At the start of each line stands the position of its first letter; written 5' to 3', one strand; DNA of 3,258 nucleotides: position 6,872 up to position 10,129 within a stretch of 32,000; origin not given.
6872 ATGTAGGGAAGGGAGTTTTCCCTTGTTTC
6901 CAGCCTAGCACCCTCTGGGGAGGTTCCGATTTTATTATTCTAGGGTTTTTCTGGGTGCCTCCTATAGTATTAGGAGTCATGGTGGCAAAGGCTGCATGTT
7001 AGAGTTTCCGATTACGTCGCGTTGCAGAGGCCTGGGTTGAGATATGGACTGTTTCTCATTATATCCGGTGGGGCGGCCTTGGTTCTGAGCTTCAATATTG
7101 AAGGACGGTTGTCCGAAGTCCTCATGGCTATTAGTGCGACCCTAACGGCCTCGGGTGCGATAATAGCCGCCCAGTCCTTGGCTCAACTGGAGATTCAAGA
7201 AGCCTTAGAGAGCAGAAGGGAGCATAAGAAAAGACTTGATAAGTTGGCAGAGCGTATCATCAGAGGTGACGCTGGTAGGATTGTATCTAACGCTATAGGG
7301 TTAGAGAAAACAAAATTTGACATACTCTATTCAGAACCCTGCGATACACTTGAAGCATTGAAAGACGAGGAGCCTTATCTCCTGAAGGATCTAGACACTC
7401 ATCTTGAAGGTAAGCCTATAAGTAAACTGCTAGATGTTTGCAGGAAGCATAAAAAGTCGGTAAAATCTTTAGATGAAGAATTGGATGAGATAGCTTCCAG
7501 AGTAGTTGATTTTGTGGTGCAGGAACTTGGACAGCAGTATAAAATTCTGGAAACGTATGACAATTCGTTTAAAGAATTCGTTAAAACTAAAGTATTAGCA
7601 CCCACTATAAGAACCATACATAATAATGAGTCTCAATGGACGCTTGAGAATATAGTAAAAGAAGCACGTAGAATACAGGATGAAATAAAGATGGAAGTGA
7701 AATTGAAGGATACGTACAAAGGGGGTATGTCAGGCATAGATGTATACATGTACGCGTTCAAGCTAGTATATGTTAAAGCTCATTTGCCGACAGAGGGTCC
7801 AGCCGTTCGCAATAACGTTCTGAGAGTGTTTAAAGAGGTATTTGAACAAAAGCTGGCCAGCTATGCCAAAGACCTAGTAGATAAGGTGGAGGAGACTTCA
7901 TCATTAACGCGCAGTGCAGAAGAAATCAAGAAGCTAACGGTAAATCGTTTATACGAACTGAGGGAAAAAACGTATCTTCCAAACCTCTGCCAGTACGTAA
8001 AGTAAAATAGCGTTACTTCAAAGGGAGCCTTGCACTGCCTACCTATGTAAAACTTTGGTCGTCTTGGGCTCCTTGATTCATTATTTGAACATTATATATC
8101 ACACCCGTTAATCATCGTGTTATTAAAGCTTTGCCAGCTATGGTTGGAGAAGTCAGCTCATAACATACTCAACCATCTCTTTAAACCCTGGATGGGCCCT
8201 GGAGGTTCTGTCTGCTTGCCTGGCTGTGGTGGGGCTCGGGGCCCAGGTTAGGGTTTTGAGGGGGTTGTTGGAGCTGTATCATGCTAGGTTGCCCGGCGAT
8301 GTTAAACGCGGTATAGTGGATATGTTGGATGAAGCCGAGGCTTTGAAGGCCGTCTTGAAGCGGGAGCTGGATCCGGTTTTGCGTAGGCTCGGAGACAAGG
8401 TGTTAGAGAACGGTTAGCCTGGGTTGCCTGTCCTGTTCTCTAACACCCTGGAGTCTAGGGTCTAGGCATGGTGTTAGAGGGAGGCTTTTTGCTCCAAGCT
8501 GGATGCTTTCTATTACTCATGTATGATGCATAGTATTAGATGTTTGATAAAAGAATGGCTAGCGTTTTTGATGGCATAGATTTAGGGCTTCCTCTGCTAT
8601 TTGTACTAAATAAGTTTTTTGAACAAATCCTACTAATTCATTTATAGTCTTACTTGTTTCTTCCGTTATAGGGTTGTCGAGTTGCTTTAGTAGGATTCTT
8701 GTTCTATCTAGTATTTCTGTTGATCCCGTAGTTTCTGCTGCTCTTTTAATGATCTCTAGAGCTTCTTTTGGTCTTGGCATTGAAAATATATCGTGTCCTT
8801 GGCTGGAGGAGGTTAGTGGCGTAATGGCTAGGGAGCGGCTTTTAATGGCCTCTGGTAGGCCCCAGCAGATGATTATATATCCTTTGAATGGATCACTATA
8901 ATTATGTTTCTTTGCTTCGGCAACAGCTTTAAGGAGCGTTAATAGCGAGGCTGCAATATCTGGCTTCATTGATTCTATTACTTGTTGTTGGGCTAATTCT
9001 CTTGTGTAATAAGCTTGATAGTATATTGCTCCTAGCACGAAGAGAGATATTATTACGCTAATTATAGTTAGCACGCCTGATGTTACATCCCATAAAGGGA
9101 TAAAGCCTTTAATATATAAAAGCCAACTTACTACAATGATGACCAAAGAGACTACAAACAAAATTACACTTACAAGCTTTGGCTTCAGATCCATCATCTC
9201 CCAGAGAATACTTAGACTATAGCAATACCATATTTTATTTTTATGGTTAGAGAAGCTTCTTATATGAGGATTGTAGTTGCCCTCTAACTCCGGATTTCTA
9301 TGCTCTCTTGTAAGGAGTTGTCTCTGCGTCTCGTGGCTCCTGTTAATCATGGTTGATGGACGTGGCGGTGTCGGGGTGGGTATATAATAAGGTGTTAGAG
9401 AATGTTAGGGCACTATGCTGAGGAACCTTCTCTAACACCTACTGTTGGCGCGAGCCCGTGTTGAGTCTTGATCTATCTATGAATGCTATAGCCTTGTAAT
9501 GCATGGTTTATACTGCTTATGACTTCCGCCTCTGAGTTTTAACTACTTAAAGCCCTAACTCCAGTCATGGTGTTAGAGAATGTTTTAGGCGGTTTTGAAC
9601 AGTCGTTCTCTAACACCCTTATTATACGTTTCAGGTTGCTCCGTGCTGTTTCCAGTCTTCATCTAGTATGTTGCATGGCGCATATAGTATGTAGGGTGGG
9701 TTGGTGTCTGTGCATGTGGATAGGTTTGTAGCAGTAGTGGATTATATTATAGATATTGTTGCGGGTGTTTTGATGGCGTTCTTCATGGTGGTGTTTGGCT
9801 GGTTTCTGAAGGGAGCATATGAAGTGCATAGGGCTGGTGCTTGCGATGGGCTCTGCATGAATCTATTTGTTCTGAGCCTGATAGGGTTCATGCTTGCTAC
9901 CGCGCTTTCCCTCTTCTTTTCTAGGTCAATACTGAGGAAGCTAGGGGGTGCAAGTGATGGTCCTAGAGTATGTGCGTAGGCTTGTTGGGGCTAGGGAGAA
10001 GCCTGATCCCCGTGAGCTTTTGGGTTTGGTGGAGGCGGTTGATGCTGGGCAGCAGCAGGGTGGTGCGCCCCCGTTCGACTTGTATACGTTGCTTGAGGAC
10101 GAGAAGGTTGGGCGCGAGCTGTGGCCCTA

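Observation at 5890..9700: AT-rich cargo island (M48-like peptidase plus two 2-TM proteins) spliced into the GC-rich provirus, with palindrome copies at or near most cassette edges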

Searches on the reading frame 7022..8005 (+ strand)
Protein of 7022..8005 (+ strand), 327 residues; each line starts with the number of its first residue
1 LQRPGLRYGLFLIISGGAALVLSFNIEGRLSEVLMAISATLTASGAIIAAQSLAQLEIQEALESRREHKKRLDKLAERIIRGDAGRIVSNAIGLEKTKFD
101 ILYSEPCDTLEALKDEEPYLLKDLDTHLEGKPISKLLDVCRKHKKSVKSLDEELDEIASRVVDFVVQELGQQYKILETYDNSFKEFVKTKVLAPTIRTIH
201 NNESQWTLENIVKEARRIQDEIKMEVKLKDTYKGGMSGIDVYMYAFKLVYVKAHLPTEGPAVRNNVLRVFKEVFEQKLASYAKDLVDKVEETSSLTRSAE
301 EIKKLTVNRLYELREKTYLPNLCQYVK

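Call 8: search_protein_families(library=pfam, proteins=[window:7022-8005:+], max_evalue=0.1)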
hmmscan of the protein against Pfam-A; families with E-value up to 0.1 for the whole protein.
window:7022-8005:+ (327 aa): 3 families
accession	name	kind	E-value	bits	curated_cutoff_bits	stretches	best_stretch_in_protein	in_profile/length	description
PF18644.7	Phage_int_SAM_6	-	0.017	15.6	27.5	1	184-250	15-79/132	Phage integrase SAM-like domain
PF09985.14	Glucodextran_C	-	0.062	13.2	22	0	153-185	190-222/228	C-terminal binding-module, SLH-like, of glucodextranase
PF06589.16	CRA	-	0.066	13.7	26.6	1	181-252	55-109/123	Circumsporozoite-related antigen (CRA)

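Call 17: search_protein_families(library=padloc, proteins=[window:7022-8005:+], max_evalue=0.1)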
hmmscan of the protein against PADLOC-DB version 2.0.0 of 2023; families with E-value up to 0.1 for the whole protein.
window:7022-8005:+ (327 aa): 0 families

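Call 18: search_protein_families(library=ncbifam, proteins=[window:7022-8005:+], max_evalue=0.1)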
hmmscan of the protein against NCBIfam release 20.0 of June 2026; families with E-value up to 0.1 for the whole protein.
window:7022-8005:+ (327 aa): 1 family
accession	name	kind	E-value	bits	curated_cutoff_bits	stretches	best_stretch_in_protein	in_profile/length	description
NF002375.0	PRK01371.1-2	equivalog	0.065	13.5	137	0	154-193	39-78/137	sec-independent translocase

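Call 19: search_protein_families(library=phrogs, proteins=[window:7022-8005:+], max_evalue=0.1)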
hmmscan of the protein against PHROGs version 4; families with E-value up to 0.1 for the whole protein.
window:7022-8005:+ (327 aa): 1 family
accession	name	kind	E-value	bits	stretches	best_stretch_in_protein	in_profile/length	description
phrog_8364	-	unknown function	0.061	13.8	0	145-189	38-82/234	-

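Call 47: search_protein_representatives(protein=window:7022-8005:+)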
Query: 327 residues. Proteins with E-value up to 0.001 (for the whole library): 2; up to 1e-10: 2; up to 1e-30: 2. The best 2 are listed.
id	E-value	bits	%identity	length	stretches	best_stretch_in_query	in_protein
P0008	1.3e-192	655.2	100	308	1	20-327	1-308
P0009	2.8e-58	214.2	37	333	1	2-327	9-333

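Call 49: find_encoding_contigs(protein=P0009, flank=10000, max_places=4)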
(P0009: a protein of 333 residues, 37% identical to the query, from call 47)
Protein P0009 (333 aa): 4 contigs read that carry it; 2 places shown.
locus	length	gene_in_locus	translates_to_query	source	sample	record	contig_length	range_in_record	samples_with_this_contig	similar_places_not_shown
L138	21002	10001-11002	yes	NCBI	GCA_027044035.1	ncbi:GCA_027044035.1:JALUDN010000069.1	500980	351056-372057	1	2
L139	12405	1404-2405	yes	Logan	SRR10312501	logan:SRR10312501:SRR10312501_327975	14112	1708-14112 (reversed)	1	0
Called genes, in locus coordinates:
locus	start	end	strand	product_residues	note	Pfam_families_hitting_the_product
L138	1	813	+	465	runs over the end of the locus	PF02874:ATP-synt_ab_N, PF00006:ATP-synt_ab, PF22919:ATP-synt_VA_C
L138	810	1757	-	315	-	PF01171:ATP_bind_3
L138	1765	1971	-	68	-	PF21965:SAMP2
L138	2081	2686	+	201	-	-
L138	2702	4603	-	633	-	PF19276:HD_assoc_2 (weak)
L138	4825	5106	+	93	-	-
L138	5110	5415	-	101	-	-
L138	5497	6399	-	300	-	PF02517:Rce1-like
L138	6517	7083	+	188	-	-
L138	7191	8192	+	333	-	PF00520:Ion_trans, PF07885:Ion_trans_2, PF02254:TrkA_N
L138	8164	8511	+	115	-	-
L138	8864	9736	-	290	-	-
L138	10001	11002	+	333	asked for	-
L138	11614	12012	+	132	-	PF05942:PaREP1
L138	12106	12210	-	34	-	-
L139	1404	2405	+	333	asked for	-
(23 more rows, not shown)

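Call 60: search_solved_structures(query=window:7022-8005:+, max_evalue=10)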
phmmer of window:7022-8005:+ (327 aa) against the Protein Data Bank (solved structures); distinct sequences matched with E-value up to 10: 4.
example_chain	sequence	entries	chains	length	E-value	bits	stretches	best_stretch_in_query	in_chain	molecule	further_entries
2kii_A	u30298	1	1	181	0.89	12.2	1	265-312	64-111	Putative uncharacterized protein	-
4u99_A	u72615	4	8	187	0.95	12.2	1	265-312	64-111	NO-binding heme-dependent sensor protein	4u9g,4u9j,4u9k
4u9b_A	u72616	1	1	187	0.95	12.2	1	265-312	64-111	NO-binding heme-dependent sensor protein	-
2kil_A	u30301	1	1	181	1.2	11.8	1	265-312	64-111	Putative uncharacterized protein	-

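Call 92: predict_structure(alignment_id=A7)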
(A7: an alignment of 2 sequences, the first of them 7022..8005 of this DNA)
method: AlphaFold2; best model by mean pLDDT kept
length: 327 residues; sequences in the alignment: 2
mean_pLDDT: 66.7   pTM: 0.61
mean pLDDT of the five models: 66.7, 45.8, 45.4, 44.9, 35.8
residues with pLDDT >= 90: 53; 70-90: 104; 50-70: 74; < 50: 96
segments of 3 or more residues with pLDDT < 50: 1-9, 15-58, 75-92, 246-250, 317-327
pLDDT, mean of each block of 10 residues (from residue 1): 42 47 41 37 37 45 51 44 42 67 83 72 70 87 93 91 82 61 84 92 90 89 68 58 51 59 78 85 87 92 80 54 32
secondary structure, 60 per line:
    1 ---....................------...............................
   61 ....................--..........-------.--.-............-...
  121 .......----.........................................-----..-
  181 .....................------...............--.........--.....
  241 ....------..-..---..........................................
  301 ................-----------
elements in order: H4-23 H30-80 H83-92 H105-116 H118-127 H132-172 H181-201 H208-222 E225-233 E236-244 H259-316

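Call 95: fold_search(model_id=the predicted structure, library=pdb)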
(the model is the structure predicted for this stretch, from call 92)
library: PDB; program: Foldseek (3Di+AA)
matches with E <= 10: 369; with E <= 0.001: 0
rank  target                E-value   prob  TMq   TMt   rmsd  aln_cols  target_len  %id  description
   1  2yfa_B                5.3e-02  0.75  0.28  0.35  11.3       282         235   13  X-ray structure of McpS ligand binding domain in complex with malate (released 2012-04-18)
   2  2yfa_A                5.9e-02  0.75  0.28  0.35  11.0       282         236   12  X-ray structure of McpS ligand binding domain in complex with malate (released 2012-04-18)
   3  3o1j_A                6.9e-02  0.12  0.13  0.15  19.4       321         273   15  Crystal Structure of the TorS sensor domain - TorT complex in the absence of isopropanol (released 2011-12-21)
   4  8rb1_B                1.1e-01  0.44  0.24  0.11  16.3       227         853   14  The crystal structure of DNA-bound human MutSbeta (MSH2_K675R/MSH3_K902R) in the canonical mismatch bound conformation (released 2025-06-11)
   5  4phq_A                1.1e-01  0.23  0.20  0.22  28.9       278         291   12  ClyA CC6/264 ox (6-303) (released 2014-09-24)
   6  2yfb_A                1.2e-01  0.60  0.28  0.35  11.0       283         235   11  X-ray structure of McpS ligand binding domain in complex with succinate (released 2012-04-18)
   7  3j9t_M                1.2e-01  0.14  0.13  0.18  22.2       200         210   12  Yeast V-ATPase state 1 (released 2015-05-13)
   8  7vai_G                1.5e-01  0.12  0.12  0.18  22.4       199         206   12  V1EG of V/A-ATPase from Thermus thermophilus, state1-1 (released 2022-07-13)
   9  4pho_C                2.4e-01  0.15  0.19  0.21  27.8       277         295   12  ClyA CC6/264 ox (2-303) (released 2014-09-24)
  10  1qoy                  2.4e-01  0.10  0.16  0.17  29.2       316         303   14  E.coli Hemolysin E (HlyE, ClyA, SheA) (released 2000-01-23)
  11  3aon_A                2.6e-01  0.09  0.11  0.18  21.8       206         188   15  Crystal structure of the central axis (NtpD-NtpG) in the catalytic portion of Enterococcus hirae V-type sodium ATPase (released 2011-10-05)
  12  5knc_G                2.8e-01  0.08  0.11  0.17  21.6       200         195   19  Crystal structure of the 3 ADP-bound V1 complex (released 2016-11-02)
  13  5knd_G                2.9e-01  0.12  0.11  0.19  21.6       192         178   18  Crystal structure of the Pi-bound V1 complex (released 2016-11-02)
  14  7qh7_c                3.1e-01  0.16  0.12  0.14  13.8       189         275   12  Cryo-EM structure of the human mtLSU assembly intermediate upon MRM2 depletion - class 4 (released 2022-05-18)
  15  9crp_H                3.1e-01  0.12  0.12  0.21  14.5       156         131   11  Post-targeting aCascade Type IA CRISPR-Cas Surveillance Complexes (released 2025-08-13)
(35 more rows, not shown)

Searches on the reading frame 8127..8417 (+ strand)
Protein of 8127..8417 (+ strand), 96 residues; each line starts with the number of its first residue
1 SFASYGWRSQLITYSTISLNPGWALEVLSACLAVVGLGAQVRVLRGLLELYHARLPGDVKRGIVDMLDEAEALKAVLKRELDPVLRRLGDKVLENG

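Call 110: search_solved_structures(query=A10, max_evalue=10)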
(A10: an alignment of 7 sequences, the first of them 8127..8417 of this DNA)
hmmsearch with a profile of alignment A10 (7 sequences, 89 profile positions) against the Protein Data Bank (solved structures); distinct sequences matched with E-value up to 10: 6.
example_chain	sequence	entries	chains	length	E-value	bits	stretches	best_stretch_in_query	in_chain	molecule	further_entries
9s0k_A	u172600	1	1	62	0.073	16.4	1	24-51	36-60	DBL1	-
2n64_A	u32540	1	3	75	0.15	15.4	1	23-68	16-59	SH3 domain-containing kinase-binding protein 1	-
5abs_A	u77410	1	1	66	0.15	15.4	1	24-67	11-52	SH3 DOMAIN-CONTAINING KINASE-BINDING PROTEIN 1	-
4bry_A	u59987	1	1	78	0.45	13.9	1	44-85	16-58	GEMININ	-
1uii_A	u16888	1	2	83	0.55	13.6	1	44-85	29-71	Geminin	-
2zxx_A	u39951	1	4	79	0.61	13.5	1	44-84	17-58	Geminin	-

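Call 111: search_protein_families(library=pfam, alignment_id=A10, max_evalue=1)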
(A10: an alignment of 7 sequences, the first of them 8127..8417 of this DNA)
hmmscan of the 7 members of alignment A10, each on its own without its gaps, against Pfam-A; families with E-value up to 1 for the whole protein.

A. member 1, window:8127-8417:+ (96 aa): 0 families

B. families by the number of members that match (of 7 scanned): 3 families
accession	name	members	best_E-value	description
PF05834.18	Lycopene_cycl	1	0.026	Lycopene cyclase protein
PF23814.1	DUF7185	1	0.17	Family of unknown function (DUF7185)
PF08439.15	Peptidase_M3_N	1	0.17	Oligopeptidase F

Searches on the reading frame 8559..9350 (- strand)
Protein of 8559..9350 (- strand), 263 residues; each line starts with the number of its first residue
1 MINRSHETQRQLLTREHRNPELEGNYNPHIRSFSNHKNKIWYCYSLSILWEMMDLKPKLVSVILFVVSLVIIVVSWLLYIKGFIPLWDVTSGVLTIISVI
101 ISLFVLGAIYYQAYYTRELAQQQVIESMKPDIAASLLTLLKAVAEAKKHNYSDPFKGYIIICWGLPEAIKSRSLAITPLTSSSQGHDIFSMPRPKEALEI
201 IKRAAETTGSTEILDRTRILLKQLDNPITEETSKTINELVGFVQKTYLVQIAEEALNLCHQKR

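Call 8: search_protein_families(library=pfam, proteins=[window:8559-9350:-], max_evalue=0.1)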
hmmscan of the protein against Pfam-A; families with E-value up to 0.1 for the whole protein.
window:8559-9350:- (263 aa): 1 family
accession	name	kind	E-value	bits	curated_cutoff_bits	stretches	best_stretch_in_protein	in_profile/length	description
PF04893.22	Yip1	-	0.082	13.2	28.6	0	51-113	13-83/173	Yip1 domain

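Call 17: search_protein_families(library=padloc, proteins=[window:8559-9350:-], max_evalue=0.1)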
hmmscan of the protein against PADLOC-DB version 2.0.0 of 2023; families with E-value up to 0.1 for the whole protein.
window:8559-9350:- (263 aa): 0 families

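Call 18: search_protein_families(library=ncbifam, proteins=[window:8559-9350:-], max_evalue=0.1)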
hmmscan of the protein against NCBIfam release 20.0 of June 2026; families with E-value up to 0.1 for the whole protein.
window:8559-9350:- (263 aa): 1 family
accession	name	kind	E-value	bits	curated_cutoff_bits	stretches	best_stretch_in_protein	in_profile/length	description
NF045951.1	MAG0110_fam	subfamily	0.0091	15.3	98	1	58-127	145-202/237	MAG0110 family membrane protein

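Call 19: search_protein_families(library=phrogs, proteins=[window:8559-9350:-], max_evalue=0.1)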
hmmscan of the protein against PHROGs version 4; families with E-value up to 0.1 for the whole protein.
window:8559-9350:- (263 aa): 0 families

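Call 27: find_homologous_proteins(query=window:8559-9350:-, max_evalue=0.01)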
Query window:8559-9350:- (263 aa): 1 proteins with E <= 0.01 among 1307 candidates.
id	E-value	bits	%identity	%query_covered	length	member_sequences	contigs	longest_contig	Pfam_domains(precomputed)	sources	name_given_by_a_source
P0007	8.5e-130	450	100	81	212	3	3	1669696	-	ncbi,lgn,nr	ncbi:hypothetical protein [Aeropyrum pernix]|nr:hypothetical protein [Aeropyrum pernix]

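Call 61: search_solved_structures(query=window:8559-9197:-, max_evalue=10)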
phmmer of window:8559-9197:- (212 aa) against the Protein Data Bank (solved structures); distinct sequences matched with E-value up to 10: 3.
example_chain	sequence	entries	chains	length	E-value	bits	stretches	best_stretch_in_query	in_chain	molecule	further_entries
7rmx_A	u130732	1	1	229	0.0046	19.9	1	152-198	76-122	Tunable symmetric protein, D_3_212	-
3al0_A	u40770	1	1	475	0.51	13.3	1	48-118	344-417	Glutamyl-tRNA(Gln) amidotransferase subunit A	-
2gi3_A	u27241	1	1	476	0.51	13.3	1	48-118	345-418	Glutamyl-tRNA(Gln) amidotransferase subunit A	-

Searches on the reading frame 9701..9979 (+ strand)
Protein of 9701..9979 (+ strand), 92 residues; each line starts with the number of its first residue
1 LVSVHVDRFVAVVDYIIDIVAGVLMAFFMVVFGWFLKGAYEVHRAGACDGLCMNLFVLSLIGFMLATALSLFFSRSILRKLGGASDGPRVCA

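Call 8: search_protein_families(library=pfam, proteins=[window:9701-9979:+], max_evalue=0.1)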
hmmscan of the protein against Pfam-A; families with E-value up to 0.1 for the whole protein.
window:9701-9979:+ (92 aa): 3 families
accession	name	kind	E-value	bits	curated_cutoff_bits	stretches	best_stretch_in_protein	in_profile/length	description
PF06195.18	DUF996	-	0.0057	17.3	31.3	1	13-83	31-103/138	Protein of unknown function (DUF996)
PF06653.16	Claudin_3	-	0.021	15.2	28.7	1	25-67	64-106/163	Tight junction protein, Claudin-like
PF04193.19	PQ-loop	-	0.081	13.1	22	0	40-74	22-56/61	PQ loop repeat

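Call 17: search_protein_families(library=padloc, proteins=[window:9701-9979:+], max_evalue=0.1)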
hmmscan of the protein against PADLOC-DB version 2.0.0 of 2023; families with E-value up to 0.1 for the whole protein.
window:9701-9979:+ (92 aa): 0 families

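Call 18: search_protein_families(library=ncbifam, proteins=[window:9701-9979:+], max_evalue=0.1)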
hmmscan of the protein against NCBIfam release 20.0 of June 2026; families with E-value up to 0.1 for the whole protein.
window:9701-9979:+ (92 aa): 0 families

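Call 19: search_protein_families(library=phrogs, proteins=[window:9701-9979:+], max_evalue=0.1)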
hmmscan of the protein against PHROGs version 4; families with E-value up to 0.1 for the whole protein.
window:9701-9979:+ (92 aa): 0 families
